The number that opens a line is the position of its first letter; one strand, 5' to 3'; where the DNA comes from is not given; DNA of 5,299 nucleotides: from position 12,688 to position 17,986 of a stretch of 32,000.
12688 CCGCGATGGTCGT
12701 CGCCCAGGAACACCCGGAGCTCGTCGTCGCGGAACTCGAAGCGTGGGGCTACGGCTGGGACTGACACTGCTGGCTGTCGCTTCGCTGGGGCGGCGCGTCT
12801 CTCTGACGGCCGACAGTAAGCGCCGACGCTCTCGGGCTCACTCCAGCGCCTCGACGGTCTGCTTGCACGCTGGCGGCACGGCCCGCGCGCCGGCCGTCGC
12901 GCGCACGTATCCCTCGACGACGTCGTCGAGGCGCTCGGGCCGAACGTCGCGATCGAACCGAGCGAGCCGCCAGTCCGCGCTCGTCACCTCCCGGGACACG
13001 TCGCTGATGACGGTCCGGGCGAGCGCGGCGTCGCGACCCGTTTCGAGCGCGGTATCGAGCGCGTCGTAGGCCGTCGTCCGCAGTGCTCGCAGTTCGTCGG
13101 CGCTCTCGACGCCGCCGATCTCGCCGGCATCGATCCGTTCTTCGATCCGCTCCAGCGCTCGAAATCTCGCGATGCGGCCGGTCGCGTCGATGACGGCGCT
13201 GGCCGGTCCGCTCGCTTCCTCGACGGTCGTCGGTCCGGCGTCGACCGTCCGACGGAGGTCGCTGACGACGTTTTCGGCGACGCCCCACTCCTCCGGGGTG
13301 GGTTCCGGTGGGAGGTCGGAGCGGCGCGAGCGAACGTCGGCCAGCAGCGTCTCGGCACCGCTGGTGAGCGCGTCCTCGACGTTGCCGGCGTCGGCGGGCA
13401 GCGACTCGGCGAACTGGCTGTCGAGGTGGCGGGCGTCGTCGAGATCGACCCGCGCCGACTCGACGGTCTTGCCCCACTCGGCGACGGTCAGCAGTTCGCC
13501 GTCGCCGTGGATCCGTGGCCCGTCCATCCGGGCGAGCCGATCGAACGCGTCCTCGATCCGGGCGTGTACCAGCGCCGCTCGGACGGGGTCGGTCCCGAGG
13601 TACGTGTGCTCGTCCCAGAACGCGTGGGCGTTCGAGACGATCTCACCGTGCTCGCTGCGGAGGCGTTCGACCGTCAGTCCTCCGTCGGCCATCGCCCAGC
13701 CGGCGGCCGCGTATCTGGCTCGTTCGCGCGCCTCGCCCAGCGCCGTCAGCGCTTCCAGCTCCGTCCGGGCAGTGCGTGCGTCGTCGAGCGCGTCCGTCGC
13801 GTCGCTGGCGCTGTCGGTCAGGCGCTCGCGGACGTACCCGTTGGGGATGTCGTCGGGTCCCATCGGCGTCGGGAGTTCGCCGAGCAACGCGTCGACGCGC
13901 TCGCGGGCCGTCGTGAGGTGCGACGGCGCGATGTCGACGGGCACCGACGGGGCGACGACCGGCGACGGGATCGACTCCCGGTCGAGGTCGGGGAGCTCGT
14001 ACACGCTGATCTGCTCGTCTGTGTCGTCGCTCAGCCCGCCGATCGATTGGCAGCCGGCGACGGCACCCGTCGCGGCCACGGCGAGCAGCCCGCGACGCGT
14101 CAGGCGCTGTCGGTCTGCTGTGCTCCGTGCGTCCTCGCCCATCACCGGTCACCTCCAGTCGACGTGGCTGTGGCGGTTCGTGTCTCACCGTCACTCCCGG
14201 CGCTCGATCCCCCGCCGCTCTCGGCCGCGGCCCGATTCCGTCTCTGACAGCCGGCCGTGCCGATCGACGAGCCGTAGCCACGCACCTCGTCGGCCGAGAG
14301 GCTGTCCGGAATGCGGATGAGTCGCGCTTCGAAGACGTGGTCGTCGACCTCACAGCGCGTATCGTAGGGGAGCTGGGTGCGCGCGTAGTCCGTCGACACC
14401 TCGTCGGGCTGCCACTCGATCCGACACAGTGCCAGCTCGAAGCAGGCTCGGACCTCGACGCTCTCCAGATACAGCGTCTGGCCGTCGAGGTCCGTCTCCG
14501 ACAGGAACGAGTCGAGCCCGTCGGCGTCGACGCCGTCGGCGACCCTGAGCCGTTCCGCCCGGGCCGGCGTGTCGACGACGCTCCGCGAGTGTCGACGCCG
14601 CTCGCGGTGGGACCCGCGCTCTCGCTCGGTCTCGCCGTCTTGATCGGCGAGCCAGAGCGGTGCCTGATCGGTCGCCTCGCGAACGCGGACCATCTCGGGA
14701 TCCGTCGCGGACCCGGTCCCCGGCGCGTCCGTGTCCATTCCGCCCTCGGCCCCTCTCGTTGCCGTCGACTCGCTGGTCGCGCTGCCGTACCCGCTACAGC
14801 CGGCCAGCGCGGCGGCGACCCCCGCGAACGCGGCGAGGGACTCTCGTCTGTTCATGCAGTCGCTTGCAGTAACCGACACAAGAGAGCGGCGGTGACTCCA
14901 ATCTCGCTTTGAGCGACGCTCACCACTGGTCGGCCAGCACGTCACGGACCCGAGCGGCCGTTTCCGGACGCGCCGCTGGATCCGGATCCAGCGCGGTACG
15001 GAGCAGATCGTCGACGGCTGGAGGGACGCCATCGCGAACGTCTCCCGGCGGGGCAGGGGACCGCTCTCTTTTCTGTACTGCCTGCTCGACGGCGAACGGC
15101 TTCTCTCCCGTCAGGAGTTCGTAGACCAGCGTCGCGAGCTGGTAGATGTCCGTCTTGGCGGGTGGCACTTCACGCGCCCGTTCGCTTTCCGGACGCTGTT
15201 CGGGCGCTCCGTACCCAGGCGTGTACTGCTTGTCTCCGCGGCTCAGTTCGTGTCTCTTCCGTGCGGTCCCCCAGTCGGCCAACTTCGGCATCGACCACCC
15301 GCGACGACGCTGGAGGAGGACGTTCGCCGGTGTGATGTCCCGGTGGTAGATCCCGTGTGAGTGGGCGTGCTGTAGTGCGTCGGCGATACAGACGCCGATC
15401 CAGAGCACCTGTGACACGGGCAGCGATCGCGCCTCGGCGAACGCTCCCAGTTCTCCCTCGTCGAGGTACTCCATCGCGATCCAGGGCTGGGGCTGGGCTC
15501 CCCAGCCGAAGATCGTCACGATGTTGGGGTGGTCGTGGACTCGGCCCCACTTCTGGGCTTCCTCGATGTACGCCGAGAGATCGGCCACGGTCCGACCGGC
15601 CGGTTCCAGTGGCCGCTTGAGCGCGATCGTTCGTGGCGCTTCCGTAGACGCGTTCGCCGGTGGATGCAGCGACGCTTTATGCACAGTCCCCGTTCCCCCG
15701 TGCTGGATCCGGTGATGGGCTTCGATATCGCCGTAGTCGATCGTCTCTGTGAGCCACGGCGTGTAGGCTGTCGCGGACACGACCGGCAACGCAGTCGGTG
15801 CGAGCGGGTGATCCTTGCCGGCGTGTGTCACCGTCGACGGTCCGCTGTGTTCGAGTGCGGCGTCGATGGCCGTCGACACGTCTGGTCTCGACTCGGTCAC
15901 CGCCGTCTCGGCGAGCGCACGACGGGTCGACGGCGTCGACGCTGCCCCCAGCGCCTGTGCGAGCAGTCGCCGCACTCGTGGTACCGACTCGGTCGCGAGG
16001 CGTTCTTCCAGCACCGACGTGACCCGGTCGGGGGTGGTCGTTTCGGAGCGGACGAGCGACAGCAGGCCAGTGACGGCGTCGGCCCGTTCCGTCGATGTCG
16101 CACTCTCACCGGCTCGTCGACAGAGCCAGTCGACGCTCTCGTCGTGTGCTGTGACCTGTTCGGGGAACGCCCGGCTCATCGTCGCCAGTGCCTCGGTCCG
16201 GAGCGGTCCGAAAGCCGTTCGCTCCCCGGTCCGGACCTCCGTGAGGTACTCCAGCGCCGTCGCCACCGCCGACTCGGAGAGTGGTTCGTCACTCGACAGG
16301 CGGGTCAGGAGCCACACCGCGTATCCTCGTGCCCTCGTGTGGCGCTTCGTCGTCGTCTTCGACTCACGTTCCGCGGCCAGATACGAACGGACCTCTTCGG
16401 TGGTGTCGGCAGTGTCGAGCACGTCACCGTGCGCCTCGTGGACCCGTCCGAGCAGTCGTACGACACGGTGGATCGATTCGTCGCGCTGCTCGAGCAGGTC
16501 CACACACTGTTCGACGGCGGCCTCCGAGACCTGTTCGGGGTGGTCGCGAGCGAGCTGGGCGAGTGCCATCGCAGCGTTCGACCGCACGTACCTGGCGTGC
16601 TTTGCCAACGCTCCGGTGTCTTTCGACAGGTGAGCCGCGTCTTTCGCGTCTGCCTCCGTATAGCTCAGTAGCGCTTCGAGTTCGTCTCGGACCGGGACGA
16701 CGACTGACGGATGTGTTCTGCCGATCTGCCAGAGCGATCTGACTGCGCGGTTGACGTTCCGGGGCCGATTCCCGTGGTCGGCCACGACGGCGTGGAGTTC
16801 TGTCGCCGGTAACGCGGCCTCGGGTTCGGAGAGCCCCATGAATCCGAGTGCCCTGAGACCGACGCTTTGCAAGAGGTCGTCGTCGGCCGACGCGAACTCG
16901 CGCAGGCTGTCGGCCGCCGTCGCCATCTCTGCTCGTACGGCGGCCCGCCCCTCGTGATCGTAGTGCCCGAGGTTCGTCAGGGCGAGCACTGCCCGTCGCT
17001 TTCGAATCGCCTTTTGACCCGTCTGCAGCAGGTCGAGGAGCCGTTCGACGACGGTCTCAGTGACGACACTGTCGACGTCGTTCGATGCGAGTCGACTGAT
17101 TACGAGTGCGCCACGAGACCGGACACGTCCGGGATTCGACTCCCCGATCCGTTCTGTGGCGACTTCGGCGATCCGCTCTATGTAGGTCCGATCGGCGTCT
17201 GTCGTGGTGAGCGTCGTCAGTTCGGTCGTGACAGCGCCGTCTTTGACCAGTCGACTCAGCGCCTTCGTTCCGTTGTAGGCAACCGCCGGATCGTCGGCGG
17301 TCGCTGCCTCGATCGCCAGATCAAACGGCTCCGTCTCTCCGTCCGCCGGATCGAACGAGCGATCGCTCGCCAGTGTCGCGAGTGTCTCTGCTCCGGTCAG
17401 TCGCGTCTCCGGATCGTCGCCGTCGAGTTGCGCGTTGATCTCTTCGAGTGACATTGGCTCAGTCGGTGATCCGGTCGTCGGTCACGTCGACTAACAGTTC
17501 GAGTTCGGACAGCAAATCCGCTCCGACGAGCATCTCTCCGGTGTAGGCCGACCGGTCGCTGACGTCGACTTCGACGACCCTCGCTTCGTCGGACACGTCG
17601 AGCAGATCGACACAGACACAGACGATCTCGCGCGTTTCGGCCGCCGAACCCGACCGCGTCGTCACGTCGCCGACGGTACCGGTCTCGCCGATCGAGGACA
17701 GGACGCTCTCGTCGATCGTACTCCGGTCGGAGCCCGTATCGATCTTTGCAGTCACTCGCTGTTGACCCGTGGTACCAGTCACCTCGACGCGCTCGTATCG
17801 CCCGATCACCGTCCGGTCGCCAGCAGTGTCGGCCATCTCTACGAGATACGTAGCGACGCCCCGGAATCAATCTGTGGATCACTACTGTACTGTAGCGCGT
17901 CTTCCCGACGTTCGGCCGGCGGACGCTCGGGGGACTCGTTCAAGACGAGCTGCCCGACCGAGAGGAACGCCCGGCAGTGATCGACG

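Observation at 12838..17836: Candidate undescribed module: retropepsin-like protease, HEAT-repeat kinase and two Tat lipoproteins in one gene string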

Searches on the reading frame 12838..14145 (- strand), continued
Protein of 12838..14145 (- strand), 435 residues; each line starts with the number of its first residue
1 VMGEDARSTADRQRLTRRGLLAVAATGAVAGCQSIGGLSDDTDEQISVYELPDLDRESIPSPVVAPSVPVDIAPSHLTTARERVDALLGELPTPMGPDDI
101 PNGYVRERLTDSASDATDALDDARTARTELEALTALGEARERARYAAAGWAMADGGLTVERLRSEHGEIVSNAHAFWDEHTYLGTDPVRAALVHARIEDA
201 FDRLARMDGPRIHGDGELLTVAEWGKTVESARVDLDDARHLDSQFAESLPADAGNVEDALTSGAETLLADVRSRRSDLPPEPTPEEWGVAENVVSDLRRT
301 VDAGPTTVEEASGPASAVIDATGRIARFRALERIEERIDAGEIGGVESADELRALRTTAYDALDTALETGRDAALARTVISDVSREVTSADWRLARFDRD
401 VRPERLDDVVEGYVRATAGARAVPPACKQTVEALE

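Call 56: fold_search(model_id=the predicted structure, library=pdb)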
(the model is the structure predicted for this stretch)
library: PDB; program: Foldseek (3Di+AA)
matches with E <= 10: 251; with E <= 0.001: 0
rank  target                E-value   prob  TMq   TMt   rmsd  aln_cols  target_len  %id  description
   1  9wjh                  7.2e-02  0.21  0.14  0.15  22.6       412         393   13  Spiroindoline-bound human VAChT (released 2025-11-05)
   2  5yhf                  1.2e-01  0.30  0.18  0.13  18.4       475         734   12  Crystal structure of SecDF in Super-membrane-facing form (released 2018-02-14)
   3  9pc9                  1.5e-01  0.15  0.15  0.15  23.6       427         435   11  Structure of Synaptic Vesicle Protein 2A Bound to UCB7361 (released 2025-09-10)
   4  8bzy_A                2.0e-01  0.14  0.16  0.16  22.7       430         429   11  Structure of SLC40/ferroportin in complex with vamifeport and synthetic nanobody Sy3 in occluded conformation (released 2023-03-22)
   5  8sbe                  2.3e-01  0.13  0.16  0.16  23.7       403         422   12  Structure of the rat vesicular glutamate transporter 2 determined by single-particle Cryo-EM (released 2023-05-03)
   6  9w1n_A                2.8e-01  0.10  0.14  0.14  21.4       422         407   11  Human SLC37A4 antiparallel dimer (released 2025-11-19)
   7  7y58_A                3.0e-01  0.09  0.13  0.12  25.0       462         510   10  CryoEM structure of QacA (D411N), an antibacterial efflux transporter from Staphylococcus aureus (released 2023-07-12)
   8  9b47_B                3.1e-01  0.10  0.14  0.14  22.7       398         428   12  Y328F variant of P. indica phosphate transporter (released 2025-03-26)
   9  5ic0                  3.2e-01  0.10  0.13  0.12  28.7       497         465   11  Structural analysis of a talin triple domain module (released 2016-05-18)
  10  5d6b                  5.0e-01  0.06  0.11  0.11  19.0       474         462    8  Human fumarase (wild type) (released 2016-08-24)
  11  1re5_A                5.0e-01  0.05  0.10  0.10  27.0       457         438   13  Crystal structure of 3-carboxy-cis,cis-muconate lactonizing enzyme from Pseudomonas putida (released 2004-06-08)
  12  9ya0_AD               5.5e-01  0.06  0.11  0.07  32.4       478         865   15  Cryo-EM structure of pre-conoid ring 2 (PCR P2 ring)from Toxoplasma gondii (released 2025-11-19)
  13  7dl9_A                5.8e-01  0.11  0.16  0.17  21.3       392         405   12  Crystal structure of nucleoside transporter NupG (released 2021-04-07)
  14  1re5_D                5.8e-01  0.05  0.10  0.10  27.0       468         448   13  Crystal structure of 3-carboxy-cis,cis-muconate lactonizing enzyme from Pseudomonas putida (released 2004-06-08)
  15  9b49_B                6.0e-01  0.06  0.11  0.11  23.4       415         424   12  K459Q variant of P. indica phosphate transporter (released 2025-03-26)
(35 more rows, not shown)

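Call 57: find_encoding_contigs(protein=P0010, flank=7000, max_places=3)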
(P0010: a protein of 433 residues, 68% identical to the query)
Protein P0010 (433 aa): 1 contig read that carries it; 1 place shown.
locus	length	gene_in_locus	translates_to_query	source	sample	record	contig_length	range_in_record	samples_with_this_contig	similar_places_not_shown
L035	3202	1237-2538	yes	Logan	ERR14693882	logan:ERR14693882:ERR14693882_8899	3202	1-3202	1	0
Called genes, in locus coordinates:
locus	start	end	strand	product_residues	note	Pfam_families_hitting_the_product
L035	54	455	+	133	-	PF00069:Pkinase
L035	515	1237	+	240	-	-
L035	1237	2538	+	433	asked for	PF26790:DUF8262, PF26793:DUF8264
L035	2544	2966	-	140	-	PF25925:DUF7970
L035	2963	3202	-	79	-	?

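Call 58: find_encoding_contigs(protein=P0012, flank=7000, max_places=2)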
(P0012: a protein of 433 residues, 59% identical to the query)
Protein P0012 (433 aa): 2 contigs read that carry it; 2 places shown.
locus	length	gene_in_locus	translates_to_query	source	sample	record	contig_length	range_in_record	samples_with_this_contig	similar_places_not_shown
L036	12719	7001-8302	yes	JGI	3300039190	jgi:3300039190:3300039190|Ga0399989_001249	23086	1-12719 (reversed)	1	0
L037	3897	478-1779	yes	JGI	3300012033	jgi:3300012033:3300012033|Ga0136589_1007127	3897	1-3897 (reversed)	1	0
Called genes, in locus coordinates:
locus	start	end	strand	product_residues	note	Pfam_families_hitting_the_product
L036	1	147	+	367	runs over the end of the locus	PF01978:TrmB, PF11495:TrmB_EBD_N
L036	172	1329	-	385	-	PF00005:ABC_tran, PF02463:SMC_N (faint), PF17912:OB_MalK, PF08402:TOBE_2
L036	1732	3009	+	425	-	PF01547:SBP_bac_1, PF13416:SBP_bac_8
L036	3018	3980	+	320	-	PF00528:BPD_transp_1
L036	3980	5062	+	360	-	PF00528:BPD_transp_1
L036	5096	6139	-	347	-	-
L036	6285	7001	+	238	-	-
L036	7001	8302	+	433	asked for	PF26790:DUF8262, PF26793:DUF8264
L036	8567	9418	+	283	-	PF01656:CbiA, PF02374:ArsA_ATPase (faint), PF06564:CBP_BcsQ (weak), PF09140:MipZ (faint), PF10609:ParA (weak), PF13614:AAA_31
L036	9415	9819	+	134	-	PF25925:DUF7970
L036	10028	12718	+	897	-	?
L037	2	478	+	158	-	?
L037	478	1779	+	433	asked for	PF26790:DUF8262, PF26793:DUF8264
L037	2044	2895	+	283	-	PF01656:CbiA, PF02374:ArsA_ATPase (faint), PF06564:CBP_BcsQ (weak), PF09140:MipZ (faint), PF10609:ParA (weak), PF13614:AAA_31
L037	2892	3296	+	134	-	PF25925:DUF7970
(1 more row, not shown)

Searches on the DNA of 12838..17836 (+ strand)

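Call 5: search_dna_similar(query=window:12838-17836:+, collection=plasmids, mode=near, max_rows=20)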
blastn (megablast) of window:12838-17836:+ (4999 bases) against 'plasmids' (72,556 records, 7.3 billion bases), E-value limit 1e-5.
Records with a match: 2; places in all: 2; records where one place covers at least 80% of the query: 2.
Best place of each record, by identity: >=99% 1; 90-95% 1.
By first word of the organism name: Halomicrobium 2.
By predicted mobility (MOB-suite, as given by PLSDB): non-mobilizable 2.
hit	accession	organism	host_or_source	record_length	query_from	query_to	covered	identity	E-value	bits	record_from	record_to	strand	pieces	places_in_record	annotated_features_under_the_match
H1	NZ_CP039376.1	Halomicrobium mukohataei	-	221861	1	4999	100%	100.0%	0e+0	9232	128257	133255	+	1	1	serine/threonine-protein kinase | hypothetical protein (x2) | aspartyl protease family protein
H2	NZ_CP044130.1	Halomicrobium sp. LC1Hm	-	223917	7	4999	99%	92.2%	0e+0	7008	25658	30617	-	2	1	serine/threonine-protein kinase | hypothetical protein (x2) | aspartyl protease family protein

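Call 7: get_annotated_region(hit=H1, flank=14000)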
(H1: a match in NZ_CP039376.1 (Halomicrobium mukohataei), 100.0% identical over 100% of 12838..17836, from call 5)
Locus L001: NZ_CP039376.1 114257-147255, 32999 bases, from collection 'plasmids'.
description: Halomicrobium mukohataei strain JP60 plasmid unnamed1, complete sequence
organism: Halomicrobium mukohataei (NCBI taxid 57705)
taxonomy: Archaea; Euryarchaeota; Halobacteria; Halobacteriales; Haloarculaceae; Halomicrobium; Halomicrobium mukohataei
host: -; source: -; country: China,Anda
typing (MOB-suite, as given by PLSDB): non-mobilizable
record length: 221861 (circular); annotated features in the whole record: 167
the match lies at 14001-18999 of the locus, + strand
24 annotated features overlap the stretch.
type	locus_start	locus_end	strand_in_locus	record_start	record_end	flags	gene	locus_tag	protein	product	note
CDS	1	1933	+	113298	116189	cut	-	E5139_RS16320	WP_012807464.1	PQQ-binding-like beta-propeller repeat protein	-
CDS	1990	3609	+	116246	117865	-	-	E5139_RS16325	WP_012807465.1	serine/threonine protein kinase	GO:0006468 - protein phosphorylation [Evidence IEA]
CDS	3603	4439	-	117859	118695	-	-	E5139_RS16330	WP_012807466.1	TCP-1/cpn60 chaperonin family protein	-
CDS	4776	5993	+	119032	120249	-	-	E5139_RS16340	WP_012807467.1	RNA-guided endonuclease TnpB family protein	-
CDS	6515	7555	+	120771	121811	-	-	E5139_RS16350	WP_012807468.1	restriction endonuclease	-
CDS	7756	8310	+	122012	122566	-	-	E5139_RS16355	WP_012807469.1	Fic family protein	-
CDS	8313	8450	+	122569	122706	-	-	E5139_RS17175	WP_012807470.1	hypothetical protein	-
CDS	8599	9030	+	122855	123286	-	-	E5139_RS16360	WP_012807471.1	hypothetical protein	-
CDS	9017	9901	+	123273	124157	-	-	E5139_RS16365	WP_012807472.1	serine/threonine-protein kinase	GO:0006468 - protein phosphorylation [Evidence IEA]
CDS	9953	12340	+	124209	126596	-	-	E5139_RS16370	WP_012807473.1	serine/threonine-protein kinase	-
CDS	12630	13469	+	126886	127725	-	-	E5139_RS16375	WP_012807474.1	ParA family protein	-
CDS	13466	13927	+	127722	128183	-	-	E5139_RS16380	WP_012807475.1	hypothetical protein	-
CDS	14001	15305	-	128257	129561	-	-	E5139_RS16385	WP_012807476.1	hypothetical protein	-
CDS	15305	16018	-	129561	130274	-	-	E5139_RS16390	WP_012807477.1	hypothetical protein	-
CDS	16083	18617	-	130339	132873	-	-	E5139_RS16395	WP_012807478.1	serine/threonine-protein kinase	GO:0006468 - protein phosphorylation [Evidence IEA]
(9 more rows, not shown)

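Call 8: get_annotated_region(hit=H2, flank=14000)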
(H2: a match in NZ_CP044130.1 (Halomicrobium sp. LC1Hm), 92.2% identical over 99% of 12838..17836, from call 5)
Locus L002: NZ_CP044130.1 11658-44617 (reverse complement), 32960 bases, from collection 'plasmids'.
description: Halomicrobium sp. LC1Hm plasmid pLC1Hm-01, complete sequence
organism: Halomicrobium sp. LC1Hm (NCBI taxid 2610902)
taxonomy: Archaea; Euryarchaeota; Halobacteria; Halobacteriales; Haloarculaceae; Halomicrobium; Halomicrobium sp. LC1Hm
host: -; source: -; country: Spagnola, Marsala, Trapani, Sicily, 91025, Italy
typing (MOB-suite, as given by PLSDB): non-mobilizable
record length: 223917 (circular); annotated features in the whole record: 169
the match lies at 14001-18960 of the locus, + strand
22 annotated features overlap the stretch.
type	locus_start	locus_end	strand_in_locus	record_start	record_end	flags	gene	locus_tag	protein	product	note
CDS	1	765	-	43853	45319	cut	-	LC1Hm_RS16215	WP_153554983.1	protein kinase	GO:0006468 - protein phosphorylation [Evidence IEA]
CDS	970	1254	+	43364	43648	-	-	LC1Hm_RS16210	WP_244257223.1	hypothetical protein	-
CDS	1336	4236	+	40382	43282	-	-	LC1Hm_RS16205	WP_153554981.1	serine/threonine-protein kinase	GO:0006468 - protein phosphorylation [Evidence IEA]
CDS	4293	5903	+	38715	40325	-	-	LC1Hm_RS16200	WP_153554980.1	serine/threonine protein kinase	GO:0006468 - protein phosphorylation [Evidence IEA]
CDS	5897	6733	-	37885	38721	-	-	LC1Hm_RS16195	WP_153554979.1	TCP-1/cpn60 chaperonin family protein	-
CDS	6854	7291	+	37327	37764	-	-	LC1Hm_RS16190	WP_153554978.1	DUF1810 domain-containing protein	-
CDS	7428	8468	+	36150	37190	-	-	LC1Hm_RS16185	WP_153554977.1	restriction endonuclease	-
CDS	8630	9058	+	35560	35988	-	-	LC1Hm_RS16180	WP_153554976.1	hypothetical protein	-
CDS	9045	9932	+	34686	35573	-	-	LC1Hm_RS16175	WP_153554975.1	serine/threonine-protein kinase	GO:0006468 - protein phosphorylation [Evidence IEA]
CDS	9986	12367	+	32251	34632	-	-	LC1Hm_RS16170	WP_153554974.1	serine/threonine-protein kinase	-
CDS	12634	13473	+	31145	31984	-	-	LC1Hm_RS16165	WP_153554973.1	ParA family protein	-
CDS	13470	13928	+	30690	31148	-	-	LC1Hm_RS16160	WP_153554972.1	hypothetical protein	-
CDS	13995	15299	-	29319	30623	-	-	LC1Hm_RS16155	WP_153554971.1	hypothetical protein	-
CDS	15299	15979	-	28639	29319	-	-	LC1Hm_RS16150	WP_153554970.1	hypothetical protein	-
CDS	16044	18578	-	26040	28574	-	-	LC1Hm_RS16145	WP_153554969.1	serine/threonine-protein kinase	GO:0006468 - protein phosphorylation [Evidence IEA]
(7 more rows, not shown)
